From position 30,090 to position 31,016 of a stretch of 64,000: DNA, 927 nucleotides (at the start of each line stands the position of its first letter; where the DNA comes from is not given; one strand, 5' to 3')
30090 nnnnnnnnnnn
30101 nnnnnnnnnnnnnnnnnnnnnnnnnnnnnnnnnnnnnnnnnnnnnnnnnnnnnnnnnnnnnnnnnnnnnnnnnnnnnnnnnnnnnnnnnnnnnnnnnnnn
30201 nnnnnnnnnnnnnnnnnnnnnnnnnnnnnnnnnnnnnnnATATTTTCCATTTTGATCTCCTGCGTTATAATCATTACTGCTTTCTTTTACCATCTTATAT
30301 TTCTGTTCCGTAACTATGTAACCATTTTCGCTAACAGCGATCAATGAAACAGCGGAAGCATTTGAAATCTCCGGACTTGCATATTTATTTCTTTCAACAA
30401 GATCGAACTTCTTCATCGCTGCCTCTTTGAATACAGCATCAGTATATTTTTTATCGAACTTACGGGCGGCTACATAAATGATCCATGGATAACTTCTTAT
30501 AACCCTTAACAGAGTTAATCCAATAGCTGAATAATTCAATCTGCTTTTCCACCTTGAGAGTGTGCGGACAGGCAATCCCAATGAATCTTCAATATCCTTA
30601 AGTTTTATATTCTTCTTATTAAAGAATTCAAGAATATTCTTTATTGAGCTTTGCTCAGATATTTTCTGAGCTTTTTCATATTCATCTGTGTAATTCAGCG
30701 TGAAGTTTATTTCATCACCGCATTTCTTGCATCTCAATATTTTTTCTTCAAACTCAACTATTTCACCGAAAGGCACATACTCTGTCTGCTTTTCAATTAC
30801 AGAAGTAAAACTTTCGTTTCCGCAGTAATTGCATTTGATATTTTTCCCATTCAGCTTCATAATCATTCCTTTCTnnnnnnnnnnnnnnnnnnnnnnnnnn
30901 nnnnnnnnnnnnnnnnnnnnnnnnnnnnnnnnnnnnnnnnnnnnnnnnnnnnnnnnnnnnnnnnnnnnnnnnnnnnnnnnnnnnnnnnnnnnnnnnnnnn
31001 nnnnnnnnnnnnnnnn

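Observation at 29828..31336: MqsRA-like TA with an extended antitoxin and a non-SecB third gene (possible new TAC variant)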

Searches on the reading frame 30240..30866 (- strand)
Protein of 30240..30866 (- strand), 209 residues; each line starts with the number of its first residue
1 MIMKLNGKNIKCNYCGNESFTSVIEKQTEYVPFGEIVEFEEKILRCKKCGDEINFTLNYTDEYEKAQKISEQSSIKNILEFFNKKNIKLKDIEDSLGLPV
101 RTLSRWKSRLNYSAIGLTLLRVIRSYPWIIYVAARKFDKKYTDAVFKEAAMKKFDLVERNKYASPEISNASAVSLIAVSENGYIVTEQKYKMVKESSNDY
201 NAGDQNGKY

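Call 3: search_protein_families(library=pfam, proteins=[window:30240-30866:-], max_evalue=1)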
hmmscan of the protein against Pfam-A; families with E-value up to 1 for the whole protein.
seq(209 aa): 14 families
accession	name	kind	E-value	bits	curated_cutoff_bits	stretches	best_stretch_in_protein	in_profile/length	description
PF02892.21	zf-BED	-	0.0047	17.4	20.6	0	5-18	12-25/44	BED zinc finger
PF19933.4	DUF6396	-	0.0058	17.2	28.2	1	57-113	18-74/108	Domain of unknown function (DUF6396)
PF24749.2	DUF7695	-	0.022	15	25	1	43-54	6-17/58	Domain of unknown function (DUF7695)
PF04810.20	zf-Sec23_Sec24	-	0.058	13.9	25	0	43-61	1-19/39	Sec23/Sec24 zinc finger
PF06573.16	Churchill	-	0.067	13.9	25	1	11-66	29-85/112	Churchill protein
PF10601.15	zf-LITAF-like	-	0.15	12.7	23.8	0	9-28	5-24/70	LITAF-like zinc ribbon domain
PF01381.28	HTH_3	-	0.15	12.5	23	1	82-108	5-31/55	Helix-turn-helix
PF08512.18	Rttp106-like_middle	-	0.16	12.8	25.5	1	17-90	18-90/91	Histone chaperone Rttp106-like, middle domain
PF02748.20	PyrI_C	-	0.17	12.2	23.4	0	7-18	31-42/48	Aspartate carbamoyltransferase regulatory chain, metal binding domain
PF23553.1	NELF-A_N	-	0.17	12.2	27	1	72-134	28-88/146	NELF-A N-terminal domain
PF06397.17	Desulfoferrod_N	-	0.18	11.9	23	0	11-18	8-15/36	Desulfoferrodoxin, N-terminal domain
PF07967.19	zf-C3HC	-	0.2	12.1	22.2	0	39-79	39-76/132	NuBaID N-terminal domain (aka zf-C3HC)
PF11781.13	Zn_ribbon_RRN7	-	0.26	11.4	27.1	0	7-24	2-18/32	Zinc-finger of RNA-polymerase I-specific TFIIB, Rrn7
PF13451.12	zf_Tbcl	-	0.65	10.4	24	0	8-49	3-39/48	Probable treble clef domain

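Call 4: search_protein_families(library=padloc, proteins=[window:30240-30866:-], max_evalue=1)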
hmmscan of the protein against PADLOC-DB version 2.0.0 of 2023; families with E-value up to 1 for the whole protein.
seq(209 aa): 0 families

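Call 5: search_protein_families(library=ncbifam, proteins=[window:30240-30866:-], max_evalue=1)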
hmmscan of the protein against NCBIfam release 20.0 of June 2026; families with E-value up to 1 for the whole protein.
seq(209 aa): 6 families
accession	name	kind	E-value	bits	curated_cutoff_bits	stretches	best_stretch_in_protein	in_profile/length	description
TIGR03830.1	CxxCG_CxxCG_HTH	subfamily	0.00015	21.6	61.8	1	12-127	1-120/127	type II TA system antitoxin MqsA family protein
NF001607.0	PRK00398.1-4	equivalog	0.00042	20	89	1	39-61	5-27/53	DNA-directed RNA polymerase subunit P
NF047912.1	ECs_2282_CxxC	subfamily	0.0064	16.4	37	1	9-54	2-38/60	ECs_2282 family putative zinc-binding protein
NF004711.0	PRK06049.1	equivalog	0.019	15.1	130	1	2-96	25-114/156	50S ribosomal protein L30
NF007481.0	PRK10072.1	equivalog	0.037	14.5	110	1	59-128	19-89/96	HTH-type transcriptional regulator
NF008859.0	PRK11893.2-1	equivalog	0.094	11.6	553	1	11-56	143-183/498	methionine--tRNA ligase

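Call 7: search_protein_families(library=phrogs, proteins=[window:30240-30866:-], max_evalue=1)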
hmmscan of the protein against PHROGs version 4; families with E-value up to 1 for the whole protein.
seq(209 aa): 16 families
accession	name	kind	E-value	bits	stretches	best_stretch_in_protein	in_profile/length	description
phrog_2993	-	unknown function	6.7e-06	26.6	1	4-72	12-71/90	-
phrog_8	-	transcription regulation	0.00034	21.2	1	31-110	31-113/346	transcriptional regulator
phrog_38410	-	unknown function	0.0032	18.8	1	8-88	87-170/174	-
phrog_7042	-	unknown function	0.0054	17.9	1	41-56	2-17/62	-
phrog_10675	-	unknown function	0.011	16.9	1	9-108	5-85/98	-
phrog_3221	-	unknown function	0.012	16.5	0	2-19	6-23/57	-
phrog_17723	-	unknown function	0.013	16.5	1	9-30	4-24/47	-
phrog_5602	-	unknown function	0.014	16.1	1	6-54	15-53/60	-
phrog_4852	-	unknown function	0.028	15.1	1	8-88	12-75/194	-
phrog_6422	-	moron, auxiliary metabolic gene and host takeover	0.072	14.5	1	4-108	2-101/120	Lar-like restriction alleviation protein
phrog_9188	-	unknown function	0.38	12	0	46-57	57-68/70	-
phrog_34341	-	transcription regulation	0.38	12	1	19-106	14-104/122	transcriptional regulator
phrog_35647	-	unknown function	0.42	11.6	0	45-54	2-11/45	-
phrog_9369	-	unknown function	0.46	11.3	0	10-68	12-66/69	-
phrog_29304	-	unknown function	0.49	11.6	0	6-29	32-55/77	-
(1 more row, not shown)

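Call 27: find_homologous_proteins(query=window:30240-30866:-)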
Query seq(209 aa) (209 aa): 14 proteins with E <= 0.001 among 220 candidates.
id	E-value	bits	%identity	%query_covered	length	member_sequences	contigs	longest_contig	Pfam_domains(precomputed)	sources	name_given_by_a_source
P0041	9.1e-131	451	100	99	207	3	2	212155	-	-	-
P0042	3.4e-111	388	88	97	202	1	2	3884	-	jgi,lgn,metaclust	metaclust:\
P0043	4.7e-106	371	83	97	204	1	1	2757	-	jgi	jgi:hypothetical protein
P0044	4.8e-93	328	77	96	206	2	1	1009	-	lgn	-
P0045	7.2e-93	328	77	95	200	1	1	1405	-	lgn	-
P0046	3.5e-89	316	73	94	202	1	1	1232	-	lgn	-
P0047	2.1e-67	245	66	84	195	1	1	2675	-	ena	-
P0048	7.0e-67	243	73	73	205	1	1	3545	-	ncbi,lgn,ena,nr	ncbi:MAG: hypothetical protein KAH33_03815 [Candidatus Delongbacteria bacterium]|nr:hypothetical pro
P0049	1.6e-64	235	63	88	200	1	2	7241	-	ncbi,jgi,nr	ncbi:MAG: hypothetical protein PF487_06820 [Bacteroidales bacterium]|jgi:transposase-like protein|nr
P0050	3.7e-60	221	54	95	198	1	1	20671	-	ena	-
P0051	4.3e-60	221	59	83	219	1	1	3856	-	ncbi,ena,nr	ncbi:MAG: hypothetical protein KAS62_05080 [Candidatus Delongbacteria bacterium]|nr:hypothetical pro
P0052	1.2e-59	219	64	75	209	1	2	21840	-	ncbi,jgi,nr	ncbi:MAG: hypothetical protein PF638_04000 [Candidatus Delongbacteria bacterium]|jgi:hypothetical pr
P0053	2.1e-55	205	61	73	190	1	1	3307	-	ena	-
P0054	1.4e-45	173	49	89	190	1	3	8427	-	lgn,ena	-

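Call 69: find_encoding_contigs(protein=P0052, flank=5000, max_places=2)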
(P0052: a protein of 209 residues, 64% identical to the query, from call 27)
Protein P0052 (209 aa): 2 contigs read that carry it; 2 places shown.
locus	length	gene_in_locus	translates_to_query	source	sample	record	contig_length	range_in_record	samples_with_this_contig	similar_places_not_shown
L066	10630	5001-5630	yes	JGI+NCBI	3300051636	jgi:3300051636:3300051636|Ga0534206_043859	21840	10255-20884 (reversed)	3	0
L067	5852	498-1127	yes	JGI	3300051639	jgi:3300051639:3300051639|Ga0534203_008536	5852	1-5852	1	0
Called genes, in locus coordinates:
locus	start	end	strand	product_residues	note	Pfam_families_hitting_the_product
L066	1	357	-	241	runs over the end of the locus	PF00483:NTP_transferase, PF12804:NTP_transf_3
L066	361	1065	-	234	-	PF00072:Response_reg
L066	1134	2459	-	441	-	PF00005:ABC_tran (faint), PF00009:GTP_EFTU, PF01926:MMR_HSR1, PF02421:FeoB_N, PF00009:GTP_EFTU, PF01926:MMR_HSR1, PF02421:FeoB_N, PF14714:KH_dom-like, +8 more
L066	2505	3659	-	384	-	PF13506:Glyco_transf_21, PF00535:Glycos_transf_2, PF10111:Glyco_tranf_2_2 (weak), PF13641:Glyco_tranf_2_3, PF13632:Glyco_trans_2_3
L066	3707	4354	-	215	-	PF01351:RNase_HII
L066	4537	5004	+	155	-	-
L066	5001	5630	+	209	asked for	-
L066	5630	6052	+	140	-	PF22091:DUF6941 (weak)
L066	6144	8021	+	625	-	PF00270:DEAD, PF04851:ResIII, PF18766:SWI2_SNF2, PF00271:Helicase_C (weak)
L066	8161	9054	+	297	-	PF02588:YitT_membrane, PF19700:DUF6198 (weak), PF10035:DUF2179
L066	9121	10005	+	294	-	PF01430:HSP33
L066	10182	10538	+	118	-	PF22747:Zn_ribbon_DUF2089, PF09862:DUF2089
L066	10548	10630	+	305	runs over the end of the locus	PF13349:DUF4097, PF22746:SHOCT-like_DUF2089-C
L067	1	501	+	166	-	?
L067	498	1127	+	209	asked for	-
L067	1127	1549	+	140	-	PF22091:DUF6941 (weak)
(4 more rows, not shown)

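Call 70: find_encoding_contigs(protein=P0054, flank=5000, max_places=2)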
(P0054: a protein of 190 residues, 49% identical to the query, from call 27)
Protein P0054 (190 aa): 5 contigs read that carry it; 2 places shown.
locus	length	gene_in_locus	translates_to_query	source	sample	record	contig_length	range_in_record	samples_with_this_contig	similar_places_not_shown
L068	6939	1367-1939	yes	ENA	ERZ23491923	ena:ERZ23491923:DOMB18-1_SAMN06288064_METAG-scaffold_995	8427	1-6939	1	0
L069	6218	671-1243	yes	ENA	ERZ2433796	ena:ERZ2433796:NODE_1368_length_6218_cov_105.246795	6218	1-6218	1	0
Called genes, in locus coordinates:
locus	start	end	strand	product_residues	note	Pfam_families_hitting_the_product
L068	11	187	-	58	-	-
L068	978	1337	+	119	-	-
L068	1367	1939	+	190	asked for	-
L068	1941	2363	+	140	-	-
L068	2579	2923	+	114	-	PF27806:HxsD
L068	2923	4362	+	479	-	PF04055:Radical_SAM, PF13353:Fer4_12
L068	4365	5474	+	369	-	PF04055:Radical_SAM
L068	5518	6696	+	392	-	-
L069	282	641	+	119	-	-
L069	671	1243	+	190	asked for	-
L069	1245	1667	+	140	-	-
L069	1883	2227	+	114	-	PF27806:HxsD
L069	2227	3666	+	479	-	PF04055:Radical_SAM, PF13353:Fer4_12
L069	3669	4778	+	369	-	PF04055:Radical_SAM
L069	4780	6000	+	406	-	-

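Call 71: find_encoding_contigs(protein=P0051, flank=5000, max_places=2)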
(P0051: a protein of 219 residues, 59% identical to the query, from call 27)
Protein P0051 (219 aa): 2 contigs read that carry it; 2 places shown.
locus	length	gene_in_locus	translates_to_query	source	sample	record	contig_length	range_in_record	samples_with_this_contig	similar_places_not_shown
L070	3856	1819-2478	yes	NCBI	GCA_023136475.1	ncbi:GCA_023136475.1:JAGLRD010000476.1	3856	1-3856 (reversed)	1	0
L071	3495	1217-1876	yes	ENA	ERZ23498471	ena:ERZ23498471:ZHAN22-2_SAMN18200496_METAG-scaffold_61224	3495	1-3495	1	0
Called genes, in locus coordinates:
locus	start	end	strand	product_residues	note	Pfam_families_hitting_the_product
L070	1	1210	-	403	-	PF00924:MS_channel_2nd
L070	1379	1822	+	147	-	-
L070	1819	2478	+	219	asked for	-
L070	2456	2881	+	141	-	-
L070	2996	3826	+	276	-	PF02811:PHP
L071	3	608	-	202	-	?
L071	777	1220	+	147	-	-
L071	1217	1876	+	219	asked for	-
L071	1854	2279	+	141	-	-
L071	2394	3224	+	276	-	PF02811:PHP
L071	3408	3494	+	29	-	?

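Call 72: find_encoding_contigs(protein=P0053, flank=5000, max_places=2)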
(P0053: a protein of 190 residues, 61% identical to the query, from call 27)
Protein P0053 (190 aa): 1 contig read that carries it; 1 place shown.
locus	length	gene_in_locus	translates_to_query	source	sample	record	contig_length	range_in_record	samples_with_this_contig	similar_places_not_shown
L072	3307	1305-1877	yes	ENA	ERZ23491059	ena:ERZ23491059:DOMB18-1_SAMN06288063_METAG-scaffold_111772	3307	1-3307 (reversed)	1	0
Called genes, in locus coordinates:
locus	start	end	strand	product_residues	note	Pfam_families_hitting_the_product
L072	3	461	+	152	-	?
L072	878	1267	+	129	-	-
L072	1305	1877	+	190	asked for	-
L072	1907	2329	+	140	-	-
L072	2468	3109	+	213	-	PF01656:CbiA, PF07015:VirC1 (weak), PF09140:MipZ (weak), PF10609:ParA, PF13614:AAA_31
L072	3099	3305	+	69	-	?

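Call 89: search_protein_families(library=ncbifam, alignment_id=A8, max_evalue=0.01)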
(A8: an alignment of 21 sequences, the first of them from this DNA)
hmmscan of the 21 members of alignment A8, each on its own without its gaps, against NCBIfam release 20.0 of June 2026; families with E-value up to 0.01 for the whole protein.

A. member 1, seq(207 aa): 3 families
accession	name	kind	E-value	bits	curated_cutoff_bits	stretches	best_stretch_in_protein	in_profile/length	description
TIGR03830.1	CxxCG_CxxCG_HTH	subfamily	0.00014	21.6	61.8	1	10-125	1-120/127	type II TA system antitoxin MqsA family protein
NF001607.0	PRK00398.1-4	equivalog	0.00046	19.9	89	0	37-59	5-27/53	DNA-directed RNA polymerase subunit P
NF047912.1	ECs_2282_CxxC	subfamily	0.006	16.5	37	0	7-52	2-38/60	ECs_2282 family putative zinc-binding protein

B. families by the number of members that match (of 21 scanned): 14 families
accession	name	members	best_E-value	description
TIGR03830.1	CxxCG_CxxCG_HTH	19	1.1e-07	type II TA system antitoxin MqsA family protein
TIGR03655.1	anti_R_Lar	8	0.00015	Lar family restriction alleviation protein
NF001607.0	PRK00398.1-4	3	0.00046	DNA-directed RNA polymerase subunit P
NF047912.1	ECs_2282_CxxC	3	0.00048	ECs_2282 family putative zinc-binding protein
TIGR02605.1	CxxC_CxxC_SSSS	3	0.0022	FmdB family zinc ribbon protein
TIGR03831.1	YgiT_finger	2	0.00059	YgiT-type zinc finger protein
NF007481.0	PRK10072.1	2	0.00061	HTH-type transcriptional regulator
NF003214.0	PRK04179.1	2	0.0089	50S ribosomal protein L37e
NF033558.1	transpos_IS1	1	0.00048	IS1 family transposase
NF040564.1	SCO2523_fam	1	0.0013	SCO2523 family variant P-loop protein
NF048019.1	IS256_Zn_var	1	0.0015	IS256 family transposase, variant Zn-binding type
NF006224.0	PRK08351.1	1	0.0036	DNA-directed RNA polymerase subunit E''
NF050000.1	IS1_IS1595_Zn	1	0.0046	IS1/IS1595 family N-terminal zinc-binding domain-containing protein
TIGR02293.1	TAS_TIGR02293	1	0.0063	putative toxin-antitoxin system antitoxin component, TIGR02293 family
